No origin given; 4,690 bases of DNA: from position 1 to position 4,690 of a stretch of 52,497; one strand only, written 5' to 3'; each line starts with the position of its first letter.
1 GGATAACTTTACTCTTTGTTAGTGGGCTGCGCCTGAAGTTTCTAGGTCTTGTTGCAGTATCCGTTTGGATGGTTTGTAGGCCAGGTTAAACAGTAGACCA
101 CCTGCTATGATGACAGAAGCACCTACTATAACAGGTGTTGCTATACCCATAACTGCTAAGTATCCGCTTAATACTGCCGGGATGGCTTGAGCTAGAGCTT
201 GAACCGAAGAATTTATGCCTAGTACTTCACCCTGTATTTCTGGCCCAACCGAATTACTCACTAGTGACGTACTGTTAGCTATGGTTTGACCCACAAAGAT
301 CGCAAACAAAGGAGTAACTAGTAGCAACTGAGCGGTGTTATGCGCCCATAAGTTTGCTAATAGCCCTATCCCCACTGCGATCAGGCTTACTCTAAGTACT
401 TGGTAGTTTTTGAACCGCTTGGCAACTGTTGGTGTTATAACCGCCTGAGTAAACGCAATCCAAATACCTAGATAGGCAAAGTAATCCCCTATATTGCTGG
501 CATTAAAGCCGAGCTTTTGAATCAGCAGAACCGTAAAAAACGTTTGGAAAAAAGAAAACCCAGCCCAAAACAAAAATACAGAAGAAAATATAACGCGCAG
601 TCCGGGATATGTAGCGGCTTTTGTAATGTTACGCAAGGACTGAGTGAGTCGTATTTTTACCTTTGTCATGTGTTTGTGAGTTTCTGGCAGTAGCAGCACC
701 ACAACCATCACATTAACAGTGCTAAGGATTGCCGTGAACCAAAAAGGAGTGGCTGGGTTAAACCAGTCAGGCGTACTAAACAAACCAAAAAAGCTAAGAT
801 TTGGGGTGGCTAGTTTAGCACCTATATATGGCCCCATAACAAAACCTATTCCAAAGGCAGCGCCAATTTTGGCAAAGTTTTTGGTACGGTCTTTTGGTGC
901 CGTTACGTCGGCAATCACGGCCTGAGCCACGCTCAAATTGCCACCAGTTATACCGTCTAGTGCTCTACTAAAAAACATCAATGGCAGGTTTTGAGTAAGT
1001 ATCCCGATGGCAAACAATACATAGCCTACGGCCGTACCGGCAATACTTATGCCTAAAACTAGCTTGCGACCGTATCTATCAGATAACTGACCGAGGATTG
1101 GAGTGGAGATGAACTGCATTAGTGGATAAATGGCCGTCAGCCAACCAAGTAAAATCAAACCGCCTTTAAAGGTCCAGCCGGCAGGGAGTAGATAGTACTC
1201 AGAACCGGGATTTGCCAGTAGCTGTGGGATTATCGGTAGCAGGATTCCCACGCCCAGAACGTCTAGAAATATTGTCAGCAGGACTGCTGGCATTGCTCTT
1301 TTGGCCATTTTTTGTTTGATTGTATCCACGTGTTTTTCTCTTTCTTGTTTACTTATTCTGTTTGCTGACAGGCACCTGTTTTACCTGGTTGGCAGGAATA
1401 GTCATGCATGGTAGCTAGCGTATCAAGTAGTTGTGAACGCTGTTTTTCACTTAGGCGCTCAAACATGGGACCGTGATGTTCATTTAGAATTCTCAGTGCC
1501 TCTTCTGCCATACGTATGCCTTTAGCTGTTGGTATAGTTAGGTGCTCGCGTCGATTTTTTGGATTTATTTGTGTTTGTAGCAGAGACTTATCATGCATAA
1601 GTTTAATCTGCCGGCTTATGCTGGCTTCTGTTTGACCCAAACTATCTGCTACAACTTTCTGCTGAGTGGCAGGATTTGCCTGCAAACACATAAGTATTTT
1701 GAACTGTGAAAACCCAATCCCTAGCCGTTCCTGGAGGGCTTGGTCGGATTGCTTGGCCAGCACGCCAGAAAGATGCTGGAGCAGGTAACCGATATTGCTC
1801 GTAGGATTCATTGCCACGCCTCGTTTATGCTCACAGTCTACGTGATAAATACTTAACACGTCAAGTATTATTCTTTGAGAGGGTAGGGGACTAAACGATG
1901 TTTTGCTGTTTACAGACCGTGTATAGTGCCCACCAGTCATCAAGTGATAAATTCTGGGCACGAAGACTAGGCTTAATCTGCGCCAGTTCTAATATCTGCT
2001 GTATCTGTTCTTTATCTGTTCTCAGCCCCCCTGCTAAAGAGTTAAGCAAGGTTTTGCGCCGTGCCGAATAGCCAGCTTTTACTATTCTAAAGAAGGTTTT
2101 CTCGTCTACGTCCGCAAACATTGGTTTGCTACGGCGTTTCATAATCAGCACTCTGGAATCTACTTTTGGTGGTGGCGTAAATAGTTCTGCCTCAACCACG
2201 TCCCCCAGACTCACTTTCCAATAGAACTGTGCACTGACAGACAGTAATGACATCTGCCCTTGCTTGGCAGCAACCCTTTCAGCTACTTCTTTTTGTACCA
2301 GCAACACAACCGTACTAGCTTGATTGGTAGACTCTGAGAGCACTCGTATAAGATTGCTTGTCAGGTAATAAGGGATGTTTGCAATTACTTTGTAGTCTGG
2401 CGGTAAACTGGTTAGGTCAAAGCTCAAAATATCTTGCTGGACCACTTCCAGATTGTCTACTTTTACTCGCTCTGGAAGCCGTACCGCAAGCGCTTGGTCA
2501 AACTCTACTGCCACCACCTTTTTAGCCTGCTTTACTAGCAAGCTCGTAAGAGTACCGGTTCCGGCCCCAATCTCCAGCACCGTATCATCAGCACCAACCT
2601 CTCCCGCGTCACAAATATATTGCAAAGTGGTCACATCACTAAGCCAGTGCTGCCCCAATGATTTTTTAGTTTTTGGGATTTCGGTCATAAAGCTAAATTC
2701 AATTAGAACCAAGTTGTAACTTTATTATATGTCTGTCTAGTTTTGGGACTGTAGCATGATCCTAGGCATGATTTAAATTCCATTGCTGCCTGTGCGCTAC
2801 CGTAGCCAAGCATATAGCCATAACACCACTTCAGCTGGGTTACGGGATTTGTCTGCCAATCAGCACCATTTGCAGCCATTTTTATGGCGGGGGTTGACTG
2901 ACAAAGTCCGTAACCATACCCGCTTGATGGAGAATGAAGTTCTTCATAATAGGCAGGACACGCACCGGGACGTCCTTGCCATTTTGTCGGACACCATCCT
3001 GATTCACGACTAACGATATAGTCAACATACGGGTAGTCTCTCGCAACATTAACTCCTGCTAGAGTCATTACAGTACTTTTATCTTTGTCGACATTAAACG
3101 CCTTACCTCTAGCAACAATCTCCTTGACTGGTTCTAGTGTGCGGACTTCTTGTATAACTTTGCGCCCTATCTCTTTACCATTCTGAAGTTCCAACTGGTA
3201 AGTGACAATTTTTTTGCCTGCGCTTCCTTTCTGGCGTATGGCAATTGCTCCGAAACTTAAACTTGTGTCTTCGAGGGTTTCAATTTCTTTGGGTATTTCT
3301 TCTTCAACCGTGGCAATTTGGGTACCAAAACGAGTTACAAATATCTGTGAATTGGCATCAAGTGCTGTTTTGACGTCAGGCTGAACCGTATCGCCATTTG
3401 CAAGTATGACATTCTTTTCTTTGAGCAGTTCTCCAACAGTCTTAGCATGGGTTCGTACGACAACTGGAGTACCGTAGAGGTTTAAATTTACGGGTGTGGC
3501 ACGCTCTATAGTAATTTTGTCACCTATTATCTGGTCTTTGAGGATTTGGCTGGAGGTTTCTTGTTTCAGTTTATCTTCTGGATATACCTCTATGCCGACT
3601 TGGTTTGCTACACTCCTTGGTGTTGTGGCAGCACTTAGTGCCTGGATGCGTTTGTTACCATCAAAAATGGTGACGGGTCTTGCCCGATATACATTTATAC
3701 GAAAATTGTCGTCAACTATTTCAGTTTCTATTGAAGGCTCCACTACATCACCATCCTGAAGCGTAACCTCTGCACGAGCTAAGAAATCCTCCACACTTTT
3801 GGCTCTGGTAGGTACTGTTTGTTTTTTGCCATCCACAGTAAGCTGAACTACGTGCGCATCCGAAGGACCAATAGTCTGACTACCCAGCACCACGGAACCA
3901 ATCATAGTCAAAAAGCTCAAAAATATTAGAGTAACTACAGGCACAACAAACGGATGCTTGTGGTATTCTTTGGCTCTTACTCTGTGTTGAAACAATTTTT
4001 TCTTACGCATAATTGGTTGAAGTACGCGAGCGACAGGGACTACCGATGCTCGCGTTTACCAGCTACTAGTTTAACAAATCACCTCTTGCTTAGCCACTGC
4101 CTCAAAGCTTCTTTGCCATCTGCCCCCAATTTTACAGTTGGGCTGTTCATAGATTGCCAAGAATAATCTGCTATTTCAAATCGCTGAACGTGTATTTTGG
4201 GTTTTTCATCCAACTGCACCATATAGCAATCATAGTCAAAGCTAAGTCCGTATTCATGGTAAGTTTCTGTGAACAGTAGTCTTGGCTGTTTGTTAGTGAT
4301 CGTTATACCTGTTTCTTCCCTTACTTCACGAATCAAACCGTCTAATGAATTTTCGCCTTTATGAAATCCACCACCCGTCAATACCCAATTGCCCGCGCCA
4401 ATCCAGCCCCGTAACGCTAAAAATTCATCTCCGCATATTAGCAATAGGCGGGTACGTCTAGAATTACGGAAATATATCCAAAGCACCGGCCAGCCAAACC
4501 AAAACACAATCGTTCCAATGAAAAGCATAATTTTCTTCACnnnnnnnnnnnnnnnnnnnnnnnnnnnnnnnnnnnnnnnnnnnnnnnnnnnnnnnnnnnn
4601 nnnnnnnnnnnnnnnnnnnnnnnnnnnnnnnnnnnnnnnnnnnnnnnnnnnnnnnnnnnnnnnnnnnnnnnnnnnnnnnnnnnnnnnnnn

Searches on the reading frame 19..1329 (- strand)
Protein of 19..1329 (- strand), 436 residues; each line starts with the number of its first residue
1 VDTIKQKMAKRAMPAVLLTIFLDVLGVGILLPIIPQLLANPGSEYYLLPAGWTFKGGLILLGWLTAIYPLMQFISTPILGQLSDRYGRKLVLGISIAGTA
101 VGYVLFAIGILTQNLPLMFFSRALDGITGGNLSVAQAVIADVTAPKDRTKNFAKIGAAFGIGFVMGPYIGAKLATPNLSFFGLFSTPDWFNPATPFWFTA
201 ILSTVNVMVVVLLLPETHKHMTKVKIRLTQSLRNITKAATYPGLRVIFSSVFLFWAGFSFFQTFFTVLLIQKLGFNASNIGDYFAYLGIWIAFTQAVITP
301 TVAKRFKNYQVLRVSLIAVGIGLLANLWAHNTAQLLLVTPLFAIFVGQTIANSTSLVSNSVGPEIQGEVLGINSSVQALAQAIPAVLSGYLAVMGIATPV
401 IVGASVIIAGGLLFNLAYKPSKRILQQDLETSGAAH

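Call 16: search_protein_families(library=pfam, proteins=[window:19-1329:-], max_evalue=0.0001)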
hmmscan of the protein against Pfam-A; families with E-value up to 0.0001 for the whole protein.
window:19-1329:- (436 aa): 3 families
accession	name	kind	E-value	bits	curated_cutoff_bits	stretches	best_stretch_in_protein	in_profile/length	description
PF07690.21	MFS_1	-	3.1e-42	145.2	33.4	1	17-383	2-345/347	Major Facilitator Superfamily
PF12832.13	MFS_1_like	-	5.1e-11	42.7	25.2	1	61-391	36-361/373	MFS_1 like family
PF00083.30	Sugar_tr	-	1.5e-07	31.1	22.3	1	59-223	46-200/452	Sugar (and other) transporter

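Call 84: find_encoding_contigs(protein=window:19-1329:-, flank=10000, max_places=2)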
Protein window:19-1329:- (436 aa): 6 contigs read that carry it; 2 places shown.
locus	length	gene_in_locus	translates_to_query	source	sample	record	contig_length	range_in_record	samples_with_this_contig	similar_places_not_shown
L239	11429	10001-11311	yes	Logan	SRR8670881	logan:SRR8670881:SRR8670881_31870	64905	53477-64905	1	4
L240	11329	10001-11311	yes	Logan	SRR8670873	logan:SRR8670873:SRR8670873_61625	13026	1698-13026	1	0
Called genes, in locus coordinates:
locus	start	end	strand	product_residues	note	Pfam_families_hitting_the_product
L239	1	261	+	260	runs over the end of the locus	-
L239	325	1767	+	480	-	PF00224:PK, PF02887:PK_C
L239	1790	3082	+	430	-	PF00162:PGK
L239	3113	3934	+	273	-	PF00121:TIM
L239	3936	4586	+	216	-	-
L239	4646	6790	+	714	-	PF00580:UvrD-helicase, PF13245:AAA_19, PF13604:AAA_30 (faint), PF01443:Viral_helicase1 (faint), PF13361:UvrD_C, PF13538:UvrD_C_2, PF21196:PcrA_UvrD_tudor (weak)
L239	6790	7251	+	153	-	PF00293:NUDIX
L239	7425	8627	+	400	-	PF03990:DUF348, PF07501:G5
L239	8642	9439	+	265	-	PF00398:RrnaAD, PF13649:Methyltransf_25 (weak)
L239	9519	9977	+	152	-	PF01047:MarR (weak), PF12802:MarR_2 (weak)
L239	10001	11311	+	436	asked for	PF07690:MFS_1, PF00083:Sugar_tr, PF12832:MFS_1_like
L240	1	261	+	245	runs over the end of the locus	-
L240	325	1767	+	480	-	PF00224:PK, PF02887:PK_C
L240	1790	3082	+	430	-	PF00162:PGK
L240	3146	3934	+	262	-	PF00121:TIM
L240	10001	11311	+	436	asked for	PF07690:MFS_1, PF00083:Sugar_tr, PF12832:MFS_1_like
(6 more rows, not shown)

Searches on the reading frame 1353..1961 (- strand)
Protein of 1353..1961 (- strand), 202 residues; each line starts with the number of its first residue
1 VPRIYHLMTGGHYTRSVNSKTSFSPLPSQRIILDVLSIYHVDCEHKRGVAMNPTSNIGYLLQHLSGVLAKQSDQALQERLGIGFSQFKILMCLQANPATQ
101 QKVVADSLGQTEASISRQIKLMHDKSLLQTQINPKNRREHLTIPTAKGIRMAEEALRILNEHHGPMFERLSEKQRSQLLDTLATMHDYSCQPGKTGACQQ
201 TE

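Call 16: search_protein_families(library=pfam, proteins=[window:1353-1961:-], max_evalue=0.0001)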
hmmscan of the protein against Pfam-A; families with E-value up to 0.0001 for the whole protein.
window:1353-1961:- (202 aa): 2 families
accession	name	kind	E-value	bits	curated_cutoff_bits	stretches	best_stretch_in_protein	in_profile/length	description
PF12802.13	MarR_2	-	6e-07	30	27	1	81-138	2-60/61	MarR family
PF01047.28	MarR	-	1e-06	28.9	24.6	1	85-139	4-58/59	MarR family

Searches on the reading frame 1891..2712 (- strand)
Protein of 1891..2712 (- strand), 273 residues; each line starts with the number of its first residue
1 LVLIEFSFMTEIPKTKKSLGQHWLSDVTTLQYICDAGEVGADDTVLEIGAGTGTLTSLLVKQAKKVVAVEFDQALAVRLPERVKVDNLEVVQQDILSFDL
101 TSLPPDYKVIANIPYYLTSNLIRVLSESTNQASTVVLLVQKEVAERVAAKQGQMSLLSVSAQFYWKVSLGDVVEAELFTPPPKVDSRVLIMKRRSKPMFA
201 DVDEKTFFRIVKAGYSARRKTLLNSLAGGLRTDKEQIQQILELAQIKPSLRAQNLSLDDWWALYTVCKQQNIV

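Call 16: search_protein_families(library=pfam, proteins=[window:1891-2712:-], max_evalue=0.0001)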
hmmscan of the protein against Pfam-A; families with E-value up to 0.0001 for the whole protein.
window:1891-2712:- (273 aa): 2 families
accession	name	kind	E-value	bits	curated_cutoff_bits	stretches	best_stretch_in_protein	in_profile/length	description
PF00398.26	RrnaAD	-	3.2e-52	177.7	24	1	14-264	3-258/263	Ribosomal RNA adenine dimethylase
PF13649.12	Methyltransf_25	-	1.8e-06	29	27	1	45-125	1-86/97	Methyltransferase domain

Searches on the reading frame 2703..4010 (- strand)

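Call 16: search_protein_families(library=pfam, proteins=[window:2703-4010:-], max_evalue=0.0001)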
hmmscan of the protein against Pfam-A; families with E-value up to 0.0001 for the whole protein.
window:2703-4010:- (435 aa): 2 families
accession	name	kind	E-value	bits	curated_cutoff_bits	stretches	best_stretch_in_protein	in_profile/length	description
PF03990.20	DUF348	-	1.3e-20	73.2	24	2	55-93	1-39/41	G5-linked-Ubiquitin-like domain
PF07501.17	G5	-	5.6e-16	59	23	1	233-303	4-74/75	G5 domain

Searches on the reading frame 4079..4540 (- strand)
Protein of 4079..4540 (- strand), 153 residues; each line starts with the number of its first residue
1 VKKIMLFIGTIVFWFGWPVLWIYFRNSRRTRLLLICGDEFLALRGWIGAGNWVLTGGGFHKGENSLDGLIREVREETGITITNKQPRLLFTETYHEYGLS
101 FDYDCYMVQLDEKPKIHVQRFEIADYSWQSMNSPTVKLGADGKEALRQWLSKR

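Call 16: search_protein_families(library=pfam, proteins=[window:4079-4540:-], max_evalue=0.0001)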
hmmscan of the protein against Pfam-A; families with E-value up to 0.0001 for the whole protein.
window:4079-4540:- (153 aa): 1 family
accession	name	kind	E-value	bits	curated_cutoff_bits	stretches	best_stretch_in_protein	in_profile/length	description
PF00293.34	NUDIX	-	4e-11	43.5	21.1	1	28-143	3-127/134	NUDIX domain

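Call 68: search_protein_families(library=ncbifam, proteins=[window:4079-4540:-], max_evalue=0.001)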
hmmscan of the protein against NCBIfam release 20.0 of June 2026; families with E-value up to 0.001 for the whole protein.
window:4079-4540:- (153 aa): 6 families
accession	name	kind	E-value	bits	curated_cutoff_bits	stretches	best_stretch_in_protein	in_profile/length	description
NF006530.0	PRK08999.1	equivalog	1.2e-06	27.8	245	1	49-99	32-82/315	Nudix family hydrolase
NF006961.0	PRK09438.1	equivalog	7.5e-05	22.2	103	1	52-99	34-81/151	dihydroneopterin triphosphate diphosphatase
NF012016.0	PRK15472.1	equivalog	0.00011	21.9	95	1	48-82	29-65/141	nucleoside triphosphatase NudI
NF001936.0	PRK00714.1-3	equivalog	0.00045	20.1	118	1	49-127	34-123/155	RNA pyrophosphohydrolase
NF008044.0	PRK10776.1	equivalog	0.00052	19.9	148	1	49-93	30-72/130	8-oxo-dGTP diphosphatase MutT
TIGR00586.1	mutt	equivalog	0.00095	19.2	97.9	0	49-97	31-76/129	8-oxo-dGTP diphosphatase MutT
